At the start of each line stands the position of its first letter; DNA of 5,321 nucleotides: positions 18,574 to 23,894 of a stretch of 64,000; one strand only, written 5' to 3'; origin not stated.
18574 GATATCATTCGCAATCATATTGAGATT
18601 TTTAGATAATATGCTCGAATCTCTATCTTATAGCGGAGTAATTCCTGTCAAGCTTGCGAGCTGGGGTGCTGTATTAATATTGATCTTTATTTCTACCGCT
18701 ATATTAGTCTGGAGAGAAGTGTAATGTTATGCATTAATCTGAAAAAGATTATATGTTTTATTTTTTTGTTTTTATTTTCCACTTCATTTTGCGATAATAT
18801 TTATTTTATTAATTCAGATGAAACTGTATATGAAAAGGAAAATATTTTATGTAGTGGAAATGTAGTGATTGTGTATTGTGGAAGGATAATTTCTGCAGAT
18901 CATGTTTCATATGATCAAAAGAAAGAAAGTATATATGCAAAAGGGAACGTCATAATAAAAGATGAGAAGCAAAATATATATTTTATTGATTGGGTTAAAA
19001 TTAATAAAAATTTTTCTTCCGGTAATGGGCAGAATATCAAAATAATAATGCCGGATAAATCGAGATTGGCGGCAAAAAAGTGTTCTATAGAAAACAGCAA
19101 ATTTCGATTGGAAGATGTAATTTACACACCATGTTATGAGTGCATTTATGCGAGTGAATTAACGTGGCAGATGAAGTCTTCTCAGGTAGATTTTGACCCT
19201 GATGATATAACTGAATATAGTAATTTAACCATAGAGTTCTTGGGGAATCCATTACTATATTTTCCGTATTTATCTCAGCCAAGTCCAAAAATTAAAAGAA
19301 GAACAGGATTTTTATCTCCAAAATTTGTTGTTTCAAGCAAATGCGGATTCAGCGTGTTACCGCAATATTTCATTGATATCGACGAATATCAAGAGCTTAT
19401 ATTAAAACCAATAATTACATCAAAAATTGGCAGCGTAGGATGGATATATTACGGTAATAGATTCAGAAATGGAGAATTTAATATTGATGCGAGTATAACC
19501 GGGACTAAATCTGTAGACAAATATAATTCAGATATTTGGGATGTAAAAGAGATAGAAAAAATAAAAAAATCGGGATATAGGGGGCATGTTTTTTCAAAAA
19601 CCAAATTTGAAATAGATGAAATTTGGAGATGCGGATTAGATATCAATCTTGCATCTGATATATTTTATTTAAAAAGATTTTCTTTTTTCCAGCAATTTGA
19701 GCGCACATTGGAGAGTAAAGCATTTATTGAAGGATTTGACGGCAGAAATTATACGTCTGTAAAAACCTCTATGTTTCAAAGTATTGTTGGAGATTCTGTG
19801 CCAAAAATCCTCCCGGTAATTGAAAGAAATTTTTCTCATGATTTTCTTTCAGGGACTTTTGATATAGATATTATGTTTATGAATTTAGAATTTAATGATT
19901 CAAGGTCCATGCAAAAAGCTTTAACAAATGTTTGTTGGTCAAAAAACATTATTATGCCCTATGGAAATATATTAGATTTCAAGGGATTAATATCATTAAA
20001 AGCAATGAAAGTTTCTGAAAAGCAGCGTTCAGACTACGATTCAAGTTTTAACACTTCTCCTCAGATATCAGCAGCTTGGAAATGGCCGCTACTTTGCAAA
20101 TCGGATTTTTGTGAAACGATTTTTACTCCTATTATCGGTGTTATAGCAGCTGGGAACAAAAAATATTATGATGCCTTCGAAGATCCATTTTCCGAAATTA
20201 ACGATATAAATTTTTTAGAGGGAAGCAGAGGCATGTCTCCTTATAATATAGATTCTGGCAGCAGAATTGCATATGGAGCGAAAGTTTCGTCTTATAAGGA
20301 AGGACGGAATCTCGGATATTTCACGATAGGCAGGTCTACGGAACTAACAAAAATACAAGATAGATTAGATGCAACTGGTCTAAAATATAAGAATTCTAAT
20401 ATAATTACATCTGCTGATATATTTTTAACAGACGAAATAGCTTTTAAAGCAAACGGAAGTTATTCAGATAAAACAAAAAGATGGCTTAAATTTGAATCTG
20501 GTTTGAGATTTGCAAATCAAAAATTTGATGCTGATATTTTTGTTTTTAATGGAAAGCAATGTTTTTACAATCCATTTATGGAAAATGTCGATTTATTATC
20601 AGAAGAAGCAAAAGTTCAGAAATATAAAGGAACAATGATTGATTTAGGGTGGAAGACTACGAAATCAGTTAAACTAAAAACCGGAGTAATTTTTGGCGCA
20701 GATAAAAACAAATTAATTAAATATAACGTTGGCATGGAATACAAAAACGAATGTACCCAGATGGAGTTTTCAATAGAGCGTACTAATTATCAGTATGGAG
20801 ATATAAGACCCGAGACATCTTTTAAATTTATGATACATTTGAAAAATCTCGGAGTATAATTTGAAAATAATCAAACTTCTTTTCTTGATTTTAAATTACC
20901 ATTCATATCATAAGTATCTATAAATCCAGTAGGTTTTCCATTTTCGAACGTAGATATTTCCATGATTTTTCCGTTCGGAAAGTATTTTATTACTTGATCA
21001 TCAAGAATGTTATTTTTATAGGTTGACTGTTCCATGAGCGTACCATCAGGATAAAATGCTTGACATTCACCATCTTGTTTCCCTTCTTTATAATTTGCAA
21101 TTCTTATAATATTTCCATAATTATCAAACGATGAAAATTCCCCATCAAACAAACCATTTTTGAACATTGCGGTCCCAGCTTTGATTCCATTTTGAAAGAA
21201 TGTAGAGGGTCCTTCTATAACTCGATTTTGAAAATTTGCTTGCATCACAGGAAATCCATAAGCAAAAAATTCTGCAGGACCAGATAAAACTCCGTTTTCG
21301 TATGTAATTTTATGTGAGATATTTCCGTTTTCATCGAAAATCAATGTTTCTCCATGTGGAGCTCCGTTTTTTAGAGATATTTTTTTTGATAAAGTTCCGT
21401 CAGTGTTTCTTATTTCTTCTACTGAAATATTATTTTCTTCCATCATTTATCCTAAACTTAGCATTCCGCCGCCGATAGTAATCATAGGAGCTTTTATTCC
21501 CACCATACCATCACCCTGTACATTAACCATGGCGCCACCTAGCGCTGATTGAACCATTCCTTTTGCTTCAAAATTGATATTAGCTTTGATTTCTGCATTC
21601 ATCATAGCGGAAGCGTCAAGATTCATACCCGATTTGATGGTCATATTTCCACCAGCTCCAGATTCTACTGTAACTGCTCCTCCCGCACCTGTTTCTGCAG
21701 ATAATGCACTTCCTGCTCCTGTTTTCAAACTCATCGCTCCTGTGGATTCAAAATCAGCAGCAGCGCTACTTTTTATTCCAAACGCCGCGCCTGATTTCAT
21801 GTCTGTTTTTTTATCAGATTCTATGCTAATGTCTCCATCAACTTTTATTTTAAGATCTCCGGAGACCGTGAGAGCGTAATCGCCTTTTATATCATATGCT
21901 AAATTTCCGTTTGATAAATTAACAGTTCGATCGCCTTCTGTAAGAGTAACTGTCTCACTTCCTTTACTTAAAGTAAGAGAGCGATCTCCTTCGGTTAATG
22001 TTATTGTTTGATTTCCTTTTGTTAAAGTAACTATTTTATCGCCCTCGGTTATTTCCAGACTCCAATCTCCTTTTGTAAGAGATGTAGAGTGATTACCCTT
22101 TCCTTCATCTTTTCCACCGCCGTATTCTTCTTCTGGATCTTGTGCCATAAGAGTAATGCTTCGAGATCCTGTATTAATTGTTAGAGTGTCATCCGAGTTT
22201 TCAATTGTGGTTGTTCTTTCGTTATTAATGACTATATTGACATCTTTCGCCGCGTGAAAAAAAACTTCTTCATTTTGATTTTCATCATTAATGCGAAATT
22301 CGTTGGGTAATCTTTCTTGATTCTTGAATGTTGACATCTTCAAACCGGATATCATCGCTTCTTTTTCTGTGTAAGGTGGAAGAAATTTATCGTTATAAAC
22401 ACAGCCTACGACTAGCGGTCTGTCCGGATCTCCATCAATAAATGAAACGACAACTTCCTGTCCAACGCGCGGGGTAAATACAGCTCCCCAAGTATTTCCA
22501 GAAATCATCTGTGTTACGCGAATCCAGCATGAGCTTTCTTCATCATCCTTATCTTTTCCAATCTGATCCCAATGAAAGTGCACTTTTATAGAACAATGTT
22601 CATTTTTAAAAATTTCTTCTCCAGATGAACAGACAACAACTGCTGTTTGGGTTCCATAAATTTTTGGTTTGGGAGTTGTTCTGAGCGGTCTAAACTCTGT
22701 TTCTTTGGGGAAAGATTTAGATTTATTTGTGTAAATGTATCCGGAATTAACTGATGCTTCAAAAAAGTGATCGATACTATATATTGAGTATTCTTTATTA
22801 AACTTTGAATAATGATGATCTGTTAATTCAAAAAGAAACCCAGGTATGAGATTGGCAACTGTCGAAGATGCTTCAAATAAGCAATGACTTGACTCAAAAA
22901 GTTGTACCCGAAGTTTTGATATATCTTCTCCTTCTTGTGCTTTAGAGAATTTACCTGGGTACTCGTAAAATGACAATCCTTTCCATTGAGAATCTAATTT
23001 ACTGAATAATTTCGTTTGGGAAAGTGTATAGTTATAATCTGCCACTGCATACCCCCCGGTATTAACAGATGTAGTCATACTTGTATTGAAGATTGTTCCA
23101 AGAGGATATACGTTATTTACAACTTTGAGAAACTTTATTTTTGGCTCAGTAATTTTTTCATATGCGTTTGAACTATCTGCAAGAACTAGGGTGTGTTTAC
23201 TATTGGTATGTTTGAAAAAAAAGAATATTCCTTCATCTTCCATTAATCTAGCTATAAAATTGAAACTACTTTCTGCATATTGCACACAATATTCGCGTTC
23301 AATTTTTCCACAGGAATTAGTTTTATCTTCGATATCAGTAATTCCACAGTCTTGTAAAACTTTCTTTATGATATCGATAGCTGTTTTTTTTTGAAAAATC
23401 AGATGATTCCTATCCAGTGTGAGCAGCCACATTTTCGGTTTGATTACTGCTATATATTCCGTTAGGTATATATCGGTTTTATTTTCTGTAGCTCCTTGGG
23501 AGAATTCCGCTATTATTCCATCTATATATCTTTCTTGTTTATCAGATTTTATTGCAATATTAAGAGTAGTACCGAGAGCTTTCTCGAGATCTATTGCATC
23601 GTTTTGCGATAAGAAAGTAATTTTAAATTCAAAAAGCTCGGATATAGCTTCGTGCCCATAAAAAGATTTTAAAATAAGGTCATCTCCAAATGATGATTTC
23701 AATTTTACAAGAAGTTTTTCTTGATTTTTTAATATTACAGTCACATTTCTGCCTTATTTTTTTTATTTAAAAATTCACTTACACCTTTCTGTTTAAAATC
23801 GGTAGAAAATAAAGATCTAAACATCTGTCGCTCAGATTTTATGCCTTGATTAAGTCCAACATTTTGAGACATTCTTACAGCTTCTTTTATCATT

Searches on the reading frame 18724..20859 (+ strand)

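Call 25: search_protein_families(library=ncbifam, proteins=[window:18724-20859:+], max_evalue=0.00001)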
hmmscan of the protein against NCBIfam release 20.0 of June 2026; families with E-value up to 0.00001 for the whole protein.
window:18724-20859:+ (711 aa): 2 families
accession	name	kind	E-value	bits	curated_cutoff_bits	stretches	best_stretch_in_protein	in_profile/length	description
NF002997.0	PRK03761.1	equivalog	1.2e-17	63.4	683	1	29-396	53-421/783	LPS assembly protein LptD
NF003358.0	PRK04423.1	equivalog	1.5e-11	43.3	944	1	43-319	76-331/799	LPS-assembly protein LptD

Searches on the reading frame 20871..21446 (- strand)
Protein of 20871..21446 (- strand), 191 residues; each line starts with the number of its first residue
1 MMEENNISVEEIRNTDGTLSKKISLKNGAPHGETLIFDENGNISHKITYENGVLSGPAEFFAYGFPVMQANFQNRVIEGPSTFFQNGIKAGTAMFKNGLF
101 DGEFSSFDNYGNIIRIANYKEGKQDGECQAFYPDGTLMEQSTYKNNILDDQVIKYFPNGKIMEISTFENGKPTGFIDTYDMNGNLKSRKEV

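Call 86: search_protein_families(library=pfam, proteins=[window:20871-21446:-], max_evalue=0.001)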
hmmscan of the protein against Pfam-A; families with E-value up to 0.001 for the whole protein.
window:20871-21446:- (191 aa): 1 family
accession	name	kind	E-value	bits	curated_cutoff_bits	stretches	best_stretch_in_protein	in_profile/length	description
PF07661.19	MORN_2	-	8e-20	69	29.6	1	124-145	1-22/22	MORN repeat variant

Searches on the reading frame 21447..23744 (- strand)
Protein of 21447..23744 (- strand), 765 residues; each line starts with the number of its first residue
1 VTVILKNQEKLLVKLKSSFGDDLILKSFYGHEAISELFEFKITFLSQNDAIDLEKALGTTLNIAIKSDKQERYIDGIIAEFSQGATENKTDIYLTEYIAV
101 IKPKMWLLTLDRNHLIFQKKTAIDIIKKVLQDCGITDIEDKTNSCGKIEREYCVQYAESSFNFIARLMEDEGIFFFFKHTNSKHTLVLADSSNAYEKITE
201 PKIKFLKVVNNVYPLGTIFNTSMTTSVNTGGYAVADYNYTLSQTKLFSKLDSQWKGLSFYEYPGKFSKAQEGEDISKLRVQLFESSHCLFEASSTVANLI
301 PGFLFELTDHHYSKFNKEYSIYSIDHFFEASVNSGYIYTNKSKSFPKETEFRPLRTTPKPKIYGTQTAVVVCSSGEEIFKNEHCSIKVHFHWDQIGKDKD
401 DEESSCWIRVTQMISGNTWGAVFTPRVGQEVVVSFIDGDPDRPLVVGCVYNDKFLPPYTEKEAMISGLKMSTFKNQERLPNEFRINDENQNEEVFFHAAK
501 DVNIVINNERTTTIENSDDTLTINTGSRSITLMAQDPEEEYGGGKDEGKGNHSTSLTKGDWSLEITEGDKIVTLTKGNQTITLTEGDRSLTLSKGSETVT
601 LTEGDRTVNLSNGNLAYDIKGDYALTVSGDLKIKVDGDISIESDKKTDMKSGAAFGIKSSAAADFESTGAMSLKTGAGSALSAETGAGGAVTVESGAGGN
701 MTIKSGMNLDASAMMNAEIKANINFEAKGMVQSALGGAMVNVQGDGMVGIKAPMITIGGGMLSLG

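Call 25: search_protein_families(library=ncbifam, proteins=[window:21447-23744:-], max_evalue=0.00001)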
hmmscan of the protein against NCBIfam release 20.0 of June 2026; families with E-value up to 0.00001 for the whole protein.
window:21447-23744:- (765 aa): 3 families
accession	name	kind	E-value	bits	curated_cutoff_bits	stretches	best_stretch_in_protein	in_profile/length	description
TIGR03361.1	VI_Rhs_Vgr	subfamily_domain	2.2e-149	498.3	186.35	1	20-517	9-511/513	type VI secretion system tip protein TssI/VgrG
TIGR01646.1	vgr_GE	subfamily_domain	4.4e-105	352.4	121.8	1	25-500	3-479/480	type VI secretion system tip protein VgrG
NF033848.1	VgrG_rel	hypoth_equivalog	3.3e-15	55.4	275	1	381-534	389-538/547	VgrG-related protein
